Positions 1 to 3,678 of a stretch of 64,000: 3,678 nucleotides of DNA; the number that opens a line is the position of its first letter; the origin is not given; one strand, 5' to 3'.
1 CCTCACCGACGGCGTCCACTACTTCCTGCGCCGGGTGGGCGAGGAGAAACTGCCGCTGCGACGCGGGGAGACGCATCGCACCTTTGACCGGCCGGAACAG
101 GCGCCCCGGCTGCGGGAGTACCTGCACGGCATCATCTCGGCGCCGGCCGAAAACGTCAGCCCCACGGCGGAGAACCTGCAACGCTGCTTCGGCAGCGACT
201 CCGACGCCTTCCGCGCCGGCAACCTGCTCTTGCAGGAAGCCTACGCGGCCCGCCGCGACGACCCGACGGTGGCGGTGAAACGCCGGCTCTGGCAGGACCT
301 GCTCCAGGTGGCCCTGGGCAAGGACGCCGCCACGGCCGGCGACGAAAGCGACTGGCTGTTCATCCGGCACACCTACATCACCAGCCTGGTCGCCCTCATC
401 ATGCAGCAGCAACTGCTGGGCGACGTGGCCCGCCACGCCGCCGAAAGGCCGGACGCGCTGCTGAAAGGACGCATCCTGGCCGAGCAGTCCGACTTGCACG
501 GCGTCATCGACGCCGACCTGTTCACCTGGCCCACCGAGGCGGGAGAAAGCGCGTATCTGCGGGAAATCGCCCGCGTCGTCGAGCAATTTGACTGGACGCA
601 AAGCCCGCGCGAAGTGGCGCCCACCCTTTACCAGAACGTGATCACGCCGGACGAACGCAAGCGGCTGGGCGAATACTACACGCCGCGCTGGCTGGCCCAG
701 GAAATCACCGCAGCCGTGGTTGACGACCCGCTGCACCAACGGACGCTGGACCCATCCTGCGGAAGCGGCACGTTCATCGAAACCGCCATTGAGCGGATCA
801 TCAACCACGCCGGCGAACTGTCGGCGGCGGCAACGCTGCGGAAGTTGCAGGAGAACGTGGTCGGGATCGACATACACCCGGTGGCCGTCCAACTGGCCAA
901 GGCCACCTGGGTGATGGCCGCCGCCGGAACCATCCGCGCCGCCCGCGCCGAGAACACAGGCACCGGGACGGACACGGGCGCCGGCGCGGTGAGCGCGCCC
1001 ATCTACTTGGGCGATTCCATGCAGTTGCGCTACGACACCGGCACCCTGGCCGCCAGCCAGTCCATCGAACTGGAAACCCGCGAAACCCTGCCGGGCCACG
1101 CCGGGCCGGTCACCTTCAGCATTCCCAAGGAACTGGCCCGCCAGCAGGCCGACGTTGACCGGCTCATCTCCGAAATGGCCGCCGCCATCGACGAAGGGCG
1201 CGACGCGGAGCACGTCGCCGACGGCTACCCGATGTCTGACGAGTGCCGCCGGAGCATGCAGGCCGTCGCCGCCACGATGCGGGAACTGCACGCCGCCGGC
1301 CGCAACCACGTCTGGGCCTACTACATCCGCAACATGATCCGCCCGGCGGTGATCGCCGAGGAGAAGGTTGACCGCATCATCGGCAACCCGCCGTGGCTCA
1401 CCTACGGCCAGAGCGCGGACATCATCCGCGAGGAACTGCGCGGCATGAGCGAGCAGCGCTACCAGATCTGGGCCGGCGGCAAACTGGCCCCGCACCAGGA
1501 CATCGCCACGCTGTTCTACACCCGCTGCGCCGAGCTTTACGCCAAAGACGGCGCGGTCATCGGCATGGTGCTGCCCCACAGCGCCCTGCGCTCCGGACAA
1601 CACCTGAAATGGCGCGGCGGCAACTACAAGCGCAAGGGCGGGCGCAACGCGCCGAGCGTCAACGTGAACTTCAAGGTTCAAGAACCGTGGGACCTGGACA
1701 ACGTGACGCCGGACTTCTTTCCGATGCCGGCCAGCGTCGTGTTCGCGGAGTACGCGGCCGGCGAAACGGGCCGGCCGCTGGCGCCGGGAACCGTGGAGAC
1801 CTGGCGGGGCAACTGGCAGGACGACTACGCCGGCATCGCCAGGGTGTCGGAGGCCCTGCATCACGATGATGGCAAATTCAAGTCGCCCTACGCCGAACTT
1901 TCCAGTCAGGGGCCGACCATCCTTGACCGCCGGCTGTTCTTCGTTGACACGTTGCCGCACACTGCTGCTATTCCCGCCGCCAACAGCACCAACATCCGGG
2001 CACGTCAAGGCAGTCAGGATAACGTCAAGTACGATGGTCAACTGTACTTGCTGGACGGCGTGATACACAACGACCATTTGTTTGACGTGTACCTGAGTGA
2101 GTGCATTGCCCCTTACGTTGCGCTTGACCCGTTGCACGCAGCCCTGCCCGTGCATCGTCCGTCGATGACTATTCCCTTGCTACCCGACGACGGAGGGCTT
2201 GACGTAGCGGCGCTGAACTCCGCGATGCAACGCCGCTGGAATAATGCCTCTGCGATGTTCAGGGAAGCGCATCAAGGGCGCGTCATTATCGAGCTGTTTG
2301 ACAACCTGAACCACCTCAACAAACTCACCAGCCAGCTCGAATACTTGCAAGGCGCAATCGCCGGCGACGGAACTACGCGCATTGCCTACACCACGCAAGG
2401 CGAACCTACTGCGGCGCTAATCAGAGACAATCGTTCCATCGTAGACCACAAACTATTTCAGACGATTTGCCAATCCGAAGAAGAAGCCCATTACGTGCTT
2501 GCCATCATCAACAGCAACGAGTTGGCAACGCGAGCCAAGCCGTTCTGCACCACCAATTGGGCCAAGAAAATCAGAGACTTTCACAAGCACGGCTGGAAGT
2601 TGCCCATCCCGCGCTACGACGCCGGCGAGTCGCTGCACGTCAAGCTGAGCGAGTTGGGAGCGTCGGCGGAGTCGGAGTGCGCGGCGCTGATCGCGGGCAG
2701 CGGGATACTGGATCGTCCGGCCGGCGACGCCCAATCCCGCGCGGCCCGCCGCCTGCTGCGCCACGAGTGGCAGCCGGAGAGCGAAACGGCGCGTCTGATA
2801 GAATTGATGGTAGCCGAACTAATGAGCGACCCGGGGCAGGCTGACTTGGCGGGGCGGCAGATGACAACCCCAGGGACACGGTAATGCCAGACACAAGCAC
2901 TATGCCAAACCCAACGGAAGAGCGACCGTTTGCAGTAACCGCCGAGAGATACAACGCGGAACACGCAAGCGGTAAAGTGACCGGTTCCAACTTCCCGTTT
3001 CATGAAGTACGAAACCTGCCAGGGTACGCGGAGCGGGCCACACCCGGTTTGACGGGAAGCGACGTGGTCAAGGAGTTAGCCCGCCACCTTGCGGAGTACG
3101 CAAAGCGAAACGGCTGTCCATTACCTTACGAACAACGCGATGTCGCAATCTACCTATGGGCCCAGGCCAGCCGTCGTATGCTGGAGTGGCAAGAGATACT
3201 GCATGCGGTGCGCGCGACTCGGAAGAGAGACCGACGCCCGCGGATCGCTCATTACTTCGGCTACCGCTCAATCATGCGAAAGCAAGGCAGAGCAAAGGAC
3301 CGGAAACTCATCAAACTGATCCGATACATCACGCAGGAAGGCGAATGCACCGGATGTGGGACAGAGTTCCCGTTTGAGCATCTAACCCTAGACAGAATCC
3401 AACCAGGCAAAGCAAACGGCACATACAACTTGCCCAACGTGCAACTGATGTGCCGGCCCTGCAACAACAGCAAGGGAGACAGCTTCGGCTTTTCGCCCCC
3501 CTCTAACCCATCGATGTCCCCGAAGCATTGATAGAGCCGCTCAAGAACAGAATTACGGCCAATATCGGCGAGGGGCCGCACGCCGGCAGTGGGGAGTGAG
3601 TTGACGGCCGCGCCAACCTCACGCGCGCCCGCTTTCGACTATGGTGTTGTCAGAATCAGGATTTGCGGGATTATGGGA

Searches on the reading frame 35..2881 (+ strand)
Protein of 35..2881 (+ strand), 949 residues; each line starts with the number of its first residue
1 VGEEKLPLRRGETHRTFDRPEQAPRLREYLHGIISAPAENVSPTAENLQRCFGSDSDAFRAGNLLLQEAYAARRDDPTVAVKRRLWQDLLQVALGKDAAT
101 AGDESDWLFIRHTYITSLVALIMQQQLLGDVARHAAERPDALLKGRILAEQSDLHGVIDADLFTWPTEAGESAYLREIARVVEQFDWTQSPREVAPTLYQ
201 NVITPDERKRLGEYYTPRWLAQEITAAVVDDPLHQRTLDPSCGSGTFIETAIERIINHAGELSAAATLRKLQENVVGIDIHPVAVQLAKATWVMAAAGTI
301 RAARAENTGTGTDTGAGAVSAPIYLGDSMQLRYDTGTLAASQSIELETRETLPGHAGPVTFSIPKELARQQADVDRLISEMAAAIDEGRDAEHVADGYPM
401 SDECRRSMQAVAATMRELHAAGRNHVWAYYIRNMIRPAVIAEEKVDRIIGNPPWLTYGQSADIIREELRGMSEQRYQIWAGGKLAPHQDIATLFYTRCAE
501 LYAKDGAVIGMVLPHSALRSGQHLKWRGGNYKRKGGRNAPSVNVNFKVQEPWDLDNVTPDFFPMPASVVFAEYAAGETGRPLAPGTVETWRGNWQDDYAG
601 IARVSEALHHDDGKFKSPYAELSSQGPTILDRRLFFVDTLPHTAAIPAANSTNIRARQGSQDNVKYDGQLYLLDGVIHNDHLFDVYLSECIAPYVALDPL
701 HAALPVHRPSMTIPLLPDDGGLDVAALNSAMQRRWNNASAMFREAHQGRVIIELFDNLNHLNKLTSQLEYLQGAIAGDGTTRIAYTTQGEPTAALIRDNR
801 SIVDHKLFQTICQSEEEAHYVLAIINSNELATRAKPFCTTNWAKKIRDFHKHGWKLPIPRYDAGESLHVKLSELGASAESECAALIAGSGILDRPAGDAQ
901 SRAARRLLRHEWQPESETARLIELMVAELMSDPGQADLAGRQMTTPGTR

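Call 51: search_protein_families(library=pfam, proteins=[window:35-2881:+], max_evalue=0.001)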
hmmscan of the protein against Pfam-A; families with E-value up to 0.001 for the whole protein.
window:35-2881:+ (949 aa): 3 families
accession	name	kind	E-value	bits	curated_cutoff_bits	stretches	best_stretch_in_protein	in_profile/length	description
PF02384.22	N6_Mtase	-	8.4e-10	38.9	20.4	1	205-293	19-98/311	N-6 DNA Methylase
PF07669.17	Eco57I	-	8.9e-09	36.1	25.3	1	273-524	1-146/171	Eco57I restriction-modification methylase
PF01170.24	UPF0020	-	8.9e-05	22.7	22.3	0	236-292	31-96/197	RMKL-like, methyltransferase domain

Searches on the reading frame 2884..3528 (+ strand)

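Call 51: search_protein_families(library=pfam, proteins=[window:2884-3528:+], max_evalue=0.001)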
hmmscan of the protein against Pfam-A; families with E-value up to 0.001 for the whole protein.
window:2884-3528:+ (215 aa): 2 families
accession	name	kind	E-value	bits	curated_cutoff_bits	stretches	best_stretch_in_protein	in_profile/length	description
PF01844.29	HNH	-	5.3e-08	33.3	21.4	1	155-199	1-46/47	HNH endonuclease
PF14279.12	HNH_5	-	6.9e-07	29.6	27.5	1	155-200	1-46/56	HNH endonuclease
